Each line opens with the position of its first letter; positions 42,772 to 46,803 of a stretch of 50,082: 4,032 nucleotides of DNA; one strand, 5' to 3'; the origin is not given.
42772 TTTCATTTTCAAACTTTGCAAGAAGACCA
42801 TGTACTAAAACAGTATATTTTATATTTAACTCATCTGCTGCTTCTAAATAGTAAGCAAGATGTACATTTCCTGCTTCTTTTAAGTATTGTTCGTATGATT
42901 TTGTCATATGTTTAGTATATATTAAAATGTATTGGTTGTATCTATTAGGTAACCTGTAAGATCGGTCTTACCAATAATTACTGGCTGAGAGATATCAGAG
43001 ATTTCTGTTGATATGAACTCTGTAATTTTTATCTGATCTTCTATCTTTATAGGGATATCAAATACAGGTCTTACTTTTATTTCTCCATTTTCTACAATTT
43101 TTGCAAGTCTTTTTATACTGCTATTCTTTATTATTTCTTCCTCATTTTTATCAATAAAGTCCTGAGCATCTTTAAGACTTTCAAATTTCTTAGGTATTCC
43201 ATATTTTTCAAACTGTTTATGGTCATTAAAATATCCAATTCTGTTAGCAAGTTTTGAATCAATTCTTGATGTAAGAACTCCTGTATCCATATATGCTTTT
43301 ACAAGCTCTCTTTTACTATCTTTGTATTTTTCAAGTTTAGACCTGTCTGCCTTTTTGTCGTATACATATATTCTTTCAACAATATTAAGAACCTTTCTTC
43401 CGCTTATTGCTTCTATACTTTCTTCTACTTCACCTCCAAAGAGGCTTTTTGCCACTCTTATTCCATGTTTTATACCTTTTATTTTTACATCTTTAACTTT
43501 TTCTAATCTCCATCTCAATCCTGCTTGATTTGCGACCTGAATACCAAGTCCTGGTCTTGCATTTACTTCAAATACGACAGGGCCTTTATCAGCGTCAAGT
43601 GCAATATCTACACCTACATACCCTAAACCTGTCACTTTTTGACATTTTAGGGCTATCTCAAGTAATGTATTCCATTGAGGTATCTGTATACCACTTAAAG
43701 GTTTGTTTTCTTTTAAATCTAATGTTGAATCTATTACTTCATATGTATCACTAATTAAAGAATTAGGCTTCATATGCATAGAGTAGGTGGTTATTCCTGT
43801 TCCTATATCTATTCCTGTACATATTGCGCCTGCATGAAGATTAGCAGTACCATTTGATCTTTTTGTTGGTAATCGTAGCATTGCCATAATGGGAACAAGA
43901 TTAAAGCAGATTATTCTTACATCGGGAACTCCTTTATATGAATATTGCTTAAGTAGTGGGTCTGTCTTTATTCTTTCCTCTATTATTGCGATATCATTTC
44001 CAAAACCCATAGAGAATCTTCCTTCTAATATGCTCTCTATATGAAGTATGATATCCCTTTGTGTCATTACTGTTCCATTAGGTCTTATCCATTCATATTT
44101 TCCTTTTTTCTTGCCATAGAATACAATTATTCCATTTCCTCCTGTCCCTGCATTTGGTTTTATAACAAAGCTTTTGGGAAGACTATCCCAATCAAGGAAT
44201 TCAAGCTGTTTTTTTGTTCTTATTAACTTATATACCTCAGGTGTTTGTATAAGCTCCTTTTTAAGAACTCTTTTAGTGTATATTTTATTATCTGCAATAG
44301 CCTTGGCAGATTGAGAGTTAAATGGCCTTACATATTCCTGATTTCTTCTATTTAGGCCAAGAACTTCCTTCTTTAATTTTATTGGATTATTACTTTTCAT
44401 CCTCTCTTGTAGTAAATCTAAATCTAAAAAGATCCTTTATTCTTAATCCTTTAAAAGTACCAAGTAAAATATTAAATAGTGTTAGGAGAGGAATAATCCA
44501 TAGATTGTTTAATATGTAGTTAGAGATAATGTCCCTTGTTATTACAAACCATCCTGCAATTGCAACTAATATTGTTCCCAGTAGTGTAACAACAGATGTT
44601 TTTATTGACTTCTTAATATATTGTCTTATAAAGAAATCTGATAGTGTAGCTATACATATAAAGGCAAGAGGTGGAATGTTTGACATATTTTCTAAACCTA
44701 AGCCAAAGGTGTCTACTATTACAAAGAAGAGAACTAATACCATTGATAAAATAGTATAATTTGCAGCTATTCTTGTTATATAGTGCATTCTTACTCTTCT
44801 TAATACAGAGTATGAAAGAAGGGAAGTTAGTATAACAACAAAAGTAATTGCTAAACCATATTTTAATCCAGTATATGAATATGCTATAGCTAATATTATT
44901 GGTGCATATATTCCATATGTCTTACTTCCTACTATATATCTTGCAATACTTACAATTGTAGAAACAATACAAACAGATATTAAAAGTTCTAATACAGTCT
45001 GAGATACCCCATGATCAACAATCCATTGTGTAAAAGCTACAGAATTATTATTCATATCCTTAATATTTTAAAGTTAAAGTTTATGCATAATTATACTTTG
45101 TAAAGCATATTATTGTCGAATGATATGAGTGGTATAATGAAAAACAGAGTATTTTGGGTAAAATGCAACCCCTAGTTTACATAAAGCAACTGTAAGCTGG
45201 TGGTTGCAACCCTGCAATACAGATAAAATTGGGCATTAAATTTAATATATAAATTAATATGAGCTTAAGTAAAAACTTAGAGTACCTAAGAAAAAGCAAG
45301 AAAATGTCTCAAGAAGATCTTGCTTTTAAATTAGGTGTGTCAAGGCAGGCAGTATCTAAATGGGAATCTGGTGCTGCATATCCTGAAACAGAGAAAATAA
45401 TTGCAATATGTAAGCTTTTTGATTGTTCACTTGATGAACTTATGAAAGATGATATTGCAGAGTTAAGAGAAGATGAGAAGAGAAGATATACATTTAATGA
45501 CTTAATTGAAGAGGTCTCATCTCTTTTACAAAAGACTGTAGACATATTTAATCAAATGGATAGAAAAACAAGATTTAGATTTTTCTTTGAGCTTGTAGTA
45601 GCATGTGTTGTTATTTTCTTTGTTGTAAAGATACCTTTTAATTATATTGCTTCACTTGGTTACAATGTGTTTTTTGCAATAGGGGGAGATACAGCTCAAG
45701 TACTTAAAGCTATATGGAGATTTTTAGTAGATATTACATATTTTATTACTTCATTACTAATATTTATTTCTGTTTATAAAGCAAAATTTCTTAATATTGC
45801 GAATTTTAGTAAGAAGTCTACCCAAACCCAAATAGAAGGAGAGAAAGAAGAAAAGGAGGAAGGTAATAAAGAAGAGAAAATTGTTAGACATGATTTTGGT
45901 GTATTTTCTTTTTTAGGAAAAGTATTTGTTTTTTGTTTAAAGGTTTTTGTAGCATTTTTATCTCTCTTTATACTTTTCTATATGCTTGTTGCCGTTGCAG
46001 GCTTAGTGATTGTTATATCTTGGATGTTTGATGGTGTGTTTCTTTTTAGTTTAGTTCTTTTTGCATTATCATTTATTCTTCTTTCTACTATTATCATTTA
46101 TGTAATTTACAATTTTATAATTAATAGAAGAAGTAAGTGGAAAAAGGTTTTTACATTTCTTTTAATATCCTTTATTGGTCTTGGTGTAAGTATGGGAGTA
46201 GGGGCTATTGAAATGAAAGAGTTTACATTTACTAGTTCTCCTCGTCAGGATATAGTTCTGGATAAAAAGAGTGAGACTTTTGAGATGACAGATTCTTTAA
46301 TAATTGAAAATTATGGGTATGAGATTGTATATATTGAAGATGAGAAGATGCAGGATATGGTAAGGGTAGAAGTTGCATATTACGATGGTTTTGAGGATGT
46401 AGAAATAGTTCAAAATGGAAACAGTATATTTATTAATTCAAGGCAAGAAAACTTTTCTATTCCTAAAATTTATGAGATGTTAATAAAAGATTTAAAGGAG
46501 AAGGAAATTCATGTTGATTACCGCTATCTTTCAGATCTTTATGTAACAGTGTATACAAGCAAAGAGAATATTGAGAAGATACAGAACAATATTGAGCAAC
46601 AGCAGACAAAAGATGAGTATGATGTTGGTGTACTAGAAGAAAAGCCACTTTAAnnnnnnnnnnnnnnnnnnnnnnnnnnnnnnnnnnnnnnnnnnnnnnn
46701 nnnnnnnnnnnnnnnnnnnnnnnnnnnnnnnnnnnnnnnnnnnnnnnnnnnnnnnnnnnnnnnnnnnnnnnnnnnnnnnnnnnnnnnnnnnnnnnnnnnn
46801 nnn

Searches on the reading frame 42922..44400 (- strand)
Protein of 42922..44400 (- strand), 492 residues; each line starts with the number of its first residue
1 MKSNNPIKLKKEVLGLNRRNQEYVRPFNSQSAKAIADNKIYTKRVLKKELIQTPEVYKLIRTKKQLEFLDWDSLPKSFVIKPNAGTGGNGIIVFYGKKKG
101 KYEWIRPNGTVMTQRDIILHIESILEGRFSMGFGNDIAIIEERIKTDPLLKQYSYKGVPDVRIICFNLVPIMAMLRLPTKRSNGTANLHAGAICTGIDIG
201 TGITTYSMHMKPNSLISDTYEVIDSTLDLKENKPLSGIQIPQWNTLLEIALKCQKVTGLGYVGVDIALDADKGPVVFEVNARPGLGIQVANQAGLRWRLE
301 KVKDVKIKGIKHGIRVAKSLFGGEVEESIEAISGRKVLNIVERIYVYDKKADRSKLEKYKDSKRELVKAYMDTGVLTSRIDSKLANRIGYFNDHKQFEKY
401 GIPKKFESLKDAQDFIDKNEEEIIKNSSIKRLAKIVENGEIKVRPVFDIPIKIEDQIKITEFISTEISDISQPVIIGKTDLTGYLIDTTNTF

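Call 3: search_protein_families(library=pfam, proteins=[window:42922-44400:-], max_evalue=0.01)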
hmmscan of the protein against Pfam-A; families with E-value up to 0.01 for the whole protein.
window:42922-44400:- (492 aa): 5 families
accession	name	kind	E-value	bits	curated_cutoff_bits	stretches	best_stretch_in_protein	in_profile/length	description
PF14397.11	ATPgrasp_ST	-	1e-64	218.8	31.4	1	18-303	1-277/278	Sugar-transfer associated ATP-grasp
PF02655.19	ATP-grasp_3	-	3.3e-10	40.7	23.2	2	36-101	1-57/160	ATP-grasp domain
PF08443.16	RimK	-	2.2e-09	37.7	21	1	247-286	132-170/188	RimK-like ATP-grasp domain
PF14398.11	ATPgrasp_YheCD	-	1e-06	28.6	26.8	1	251-286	194-230/255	YheC/D like ATP-grasp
PF01071.24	GARS_A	-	0.0028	17.9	27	0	38-98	2-61/194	Phosphoribosylglycinamide synthetase, ATP-grasp (A) domain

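Call 4: search_protein_families(library=ncbifam, proteins=[window:42922-44400:-], max_evalue=0.01)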
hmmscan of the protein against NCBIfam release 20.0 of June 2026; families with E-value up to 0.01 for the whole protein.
window:42922-44400:- (492 aa): 19 families
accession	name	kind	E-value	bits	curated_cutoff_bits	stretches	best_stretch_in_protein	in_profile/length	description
TIGR02291.1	rimK_rel_E_lig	hypoth_equivalog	2.4e-85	286.3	314.2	1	10-303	9-290/317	alpha-L-glutamate ligase-like protein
TIGR00768.1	rimK_fam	subfamily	5.7e-13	48.9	143.4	2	248-285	220-257/276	RimK family alpha-L-glutamate ligase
NF040720.1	MptN_Meth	equivalog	2.1e-09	36.9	350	2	246-286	231-273/291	tetrahydromethanopterin:alpha-L-glutamate ligase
NF002378.0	PRK01372.1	subfamily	2e-06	26.8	243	0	32-95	94-154/305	D-alanine--D-alanine ligase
TIGR02068.2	cya_phycin_syn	equivalog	3.8e-06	25.2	850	1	30-94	205-267/862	cyanophycin synthetase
NF053643.1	Ddl_archaea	equivalog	5.7e-06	25.5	500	1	30-96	98-160/367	putative pseudomurein biosynthesis ATP-grasp protein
NF007764.0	PRK10446.1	equivalog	2.3e-05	23.9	331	1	248-287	231-270/300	30S ribosomal protein S6--L-glutamate ligase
TIGR02144.1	LysX_arch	equivalog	3.3e-05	23.1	275.6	0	245-283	216-254/281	lysine biosynthesis protein LysX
NF052264.1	retropep_RloA3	equivalog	5.3e-05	23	210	1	365-492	35-153/159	retropepsin-like aspartic peptidase RloA3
TIGR04356.1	grasp_GAK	hypoth_equivalog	0.0002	20.6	300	1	245-285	225-264/287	GAK system ATP-grasp enzyme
NF010623.0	PRK14016.1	subfamily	0.00031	19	877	0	30-93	206-267/871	cyanophycin synthetase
TIGR03103.1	trio_acet_GNAT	equivalog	0.00032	19.4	569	1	23-93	282-349/547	N-acetylglutaminylglutamine synthetase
TIGR00877.1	purD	equivalog_domain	0.00033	19.6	288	1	30-101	96-160/425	phosphoribosylamine--glycine ligase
NF009110.0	PRK12458.1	subfamily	0.00041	19.4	408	0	27-96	124-189/349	glutathione synthetase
NF002688.0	PRK02471.1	equivalog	0.00047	18.6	425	1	30-98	481-548/756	bifunctional glutamate--cysteine ligase GshA/glutathione synthetase GshB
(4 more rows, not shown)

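Call 86: search_solved_structures(query=window:42922-44400:-, max_evalue=0.01)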
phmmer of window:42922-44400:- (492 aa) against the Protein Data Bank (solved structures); distinct sequences matched with E-value up to 0.01: 4.
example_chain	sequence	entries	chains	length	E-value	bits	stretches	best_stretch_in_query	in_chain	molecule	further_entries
3r23_A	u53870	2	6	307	0.00082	21.4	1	33-98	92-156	D-alanine--D-alanine ligase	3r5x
7qys_A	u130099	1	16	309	0.001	21.1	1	249-292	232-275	Probable alpha-L-glutamate ligase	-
5zct_A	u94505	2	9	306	0.0021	20.1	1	247-288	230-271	Ribosomal protein S6--L-glutamate ligase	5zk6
4iwx_A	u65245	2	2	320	0.0023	20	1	247-288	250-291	Ribosomal protein S6 modification protein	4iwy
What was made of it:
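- Closest known: RimK/RimB. Same: Ligase D and the C-terminal part of ligase A hit RimK models (calls 3, 4, 86).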

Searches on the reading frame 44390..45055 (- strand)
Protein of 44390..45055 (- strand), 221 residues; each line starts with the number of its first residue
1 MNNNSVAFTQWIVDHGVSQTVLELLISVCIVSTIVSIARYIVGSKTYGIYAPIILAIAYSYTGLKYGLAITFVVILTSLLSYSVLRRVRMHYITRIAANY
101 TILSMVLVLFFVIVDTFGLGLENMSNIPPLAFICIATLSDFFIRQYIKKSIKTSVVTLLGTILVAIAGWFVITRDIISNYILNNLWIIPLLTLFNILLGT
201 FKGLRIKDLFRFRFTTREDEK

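Call 3: search_protein_families(library=pfam, proteins=[window:44390-45055:-], max_evalue=0.01)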
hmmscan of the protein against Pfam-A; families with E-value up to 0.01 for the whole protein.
window:44390-45055:- (221 aa): 1 family
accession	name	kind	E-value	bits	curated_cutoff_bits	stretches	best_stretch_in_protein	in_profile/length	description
PF14402.11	7TM_transglut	-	1.2e-17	64.7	25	1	18-213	52-245/248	7 transmembrane helices usually fused to an inactive transglutaminase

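Call 4: search_protein_families(library=ncbifam, proteins=[window:44390-45055:-], max_evalue=0.01)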
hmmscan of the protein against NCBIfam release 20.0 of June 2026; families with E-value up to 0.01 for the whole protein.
window:44390-45055:- (221 aa): 1 family
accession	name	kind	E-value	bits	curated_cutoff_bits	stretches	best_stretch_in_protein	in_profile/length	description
NF052267.1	inact_TG_RloB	exception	2.1e-09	36.7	900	1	19-214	311-504/508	osmotic stress tolerance membrane protein RloB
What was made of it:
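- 44390..45055 (-): 7TM membrane protein (221 aa). It corresponds to the C-terminal 7TM half of RloB and has no transglutaminase-like domain. It is the first gene of the ligase operon. NF052267 RloB at E=2e-9, matching profile positions 311-504 of 508 (calls 3, 4).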

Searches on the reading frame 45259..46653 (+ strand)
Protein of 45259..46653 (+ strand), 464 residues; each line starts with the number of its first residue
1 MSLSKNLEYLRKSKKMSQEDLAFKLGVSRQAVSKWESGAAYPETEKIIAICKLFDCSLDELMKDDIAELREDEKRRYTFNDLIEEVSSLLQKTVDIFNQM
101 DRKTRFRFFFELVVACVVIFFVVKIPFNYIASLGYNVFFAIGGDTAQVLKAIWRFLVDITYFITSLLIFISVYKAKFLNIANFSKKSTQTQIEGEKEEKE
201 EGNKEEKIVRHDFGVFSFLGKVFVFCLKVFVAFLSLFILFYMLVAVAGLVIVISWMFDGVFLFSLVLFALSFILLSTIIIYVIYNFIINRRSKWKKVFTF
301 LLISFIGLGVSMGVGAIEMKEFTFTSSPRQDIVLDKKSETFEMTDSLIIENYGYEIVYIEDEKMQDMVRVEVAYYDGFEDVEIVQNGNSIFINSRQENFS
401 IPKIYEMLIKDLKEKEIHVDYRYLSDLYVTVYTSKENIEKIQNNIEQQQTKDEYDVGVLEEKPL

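Call 3: search_protein_families(library=pfam, proteins=[window:45259-46653:+], max_evalue=0.01)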
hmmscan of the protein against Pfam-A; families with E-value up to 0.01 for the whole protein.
window:45259-46653:+ (464 aa): 7 families
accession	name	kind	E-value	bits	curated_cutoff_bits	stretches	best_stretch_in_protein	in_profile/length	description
PF01381.28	HTH_3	-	6.9e-17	61.7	23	1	7-61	1-55/55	Helix-turn-helix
PF13443.12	HTH_26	-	4.7e-10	40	22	1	6-63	1-59/63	Cro/C1-type HTH DNA-binding domain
PF12844.13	HTH_19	-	2e-08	34.5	30.2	1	6-63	3-60/64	Helix-turn-helix domain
PF13560.12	HTH_31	-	2.9e-07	31.1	27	1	9-60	8-60/64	Helix-turn-helix domain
PF07022.19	Phage_CI_repr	-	0.0011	19.7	22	1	17-62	14-58/65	Bacteriophage CI repressor helix-turn-helix domain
PF08279.18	HTH_11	-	0.0014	18.9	25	1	7-34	6-34/55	HTH domain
PF15943.11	YdaS_toxin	-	0.0022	18.2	30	1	17-53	10-46/65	Bacterial toxin YdaS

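Call 4: search_protein_families(library=ncbifam, proteins=[window:45259-46653:+], max_evalue=0.01)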
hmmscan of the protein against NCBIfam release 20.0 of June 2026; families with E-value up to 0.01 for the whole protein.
window:45259-46653:+ (464 aa): 10 families
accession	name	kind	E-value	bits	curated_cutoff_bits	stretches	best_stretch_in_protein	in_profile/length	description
NF041951.1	phage_RstR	subfamily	1.4e-15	57.5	80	1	1-79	1-78/108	RstR family transcriptional repressor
TIGR03070.1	couple_hipB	subfamily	5.3e-08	32.7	71.65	1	3-56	3-56/58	type II toxin-antitoxin system Y4mF family antitoxin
NF007257.0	PRK09706.1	subfamily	9.3e-08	32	101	1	3-65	6-68/135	transcriptional repressor DicA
NF003162.0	PRK04140.1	equivalog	2e-07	30.3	263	1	5-91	129-215/317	transcriptional regulator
NF052239.1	antitox_spr1629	equivalog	9.1e-07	28.3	335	1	4-66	4-66/377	spr1629 family repressor/antitoxin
NF041575.1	antitoxPezA_Strep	equivalog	1.5e-06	28.2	290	1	4-72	3-72/158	type II toxin-antitoxin system antitoxin PezA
TIGR00270.2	TIGR00270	equivalog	2e-06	27.7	110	1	11-84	84-157/159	multiprotein bridging factor aMBF1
NF047948.1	male_kill_WMK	equivalog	1.1e-05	25.1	300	1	10-110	170-259/300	WO male-killing family protein Wmk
TIGR03830.1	CxxCG_CxxCG_HTH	subfamily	1.4e-05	24.9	61.8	1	5-44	68-107/127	type II TA system antitoxin MqsA family protein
NF047542.1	telomere_Tap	equivalog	9.5e-05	21.3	600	1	8-58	23-73/695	telomere-associated protein Tap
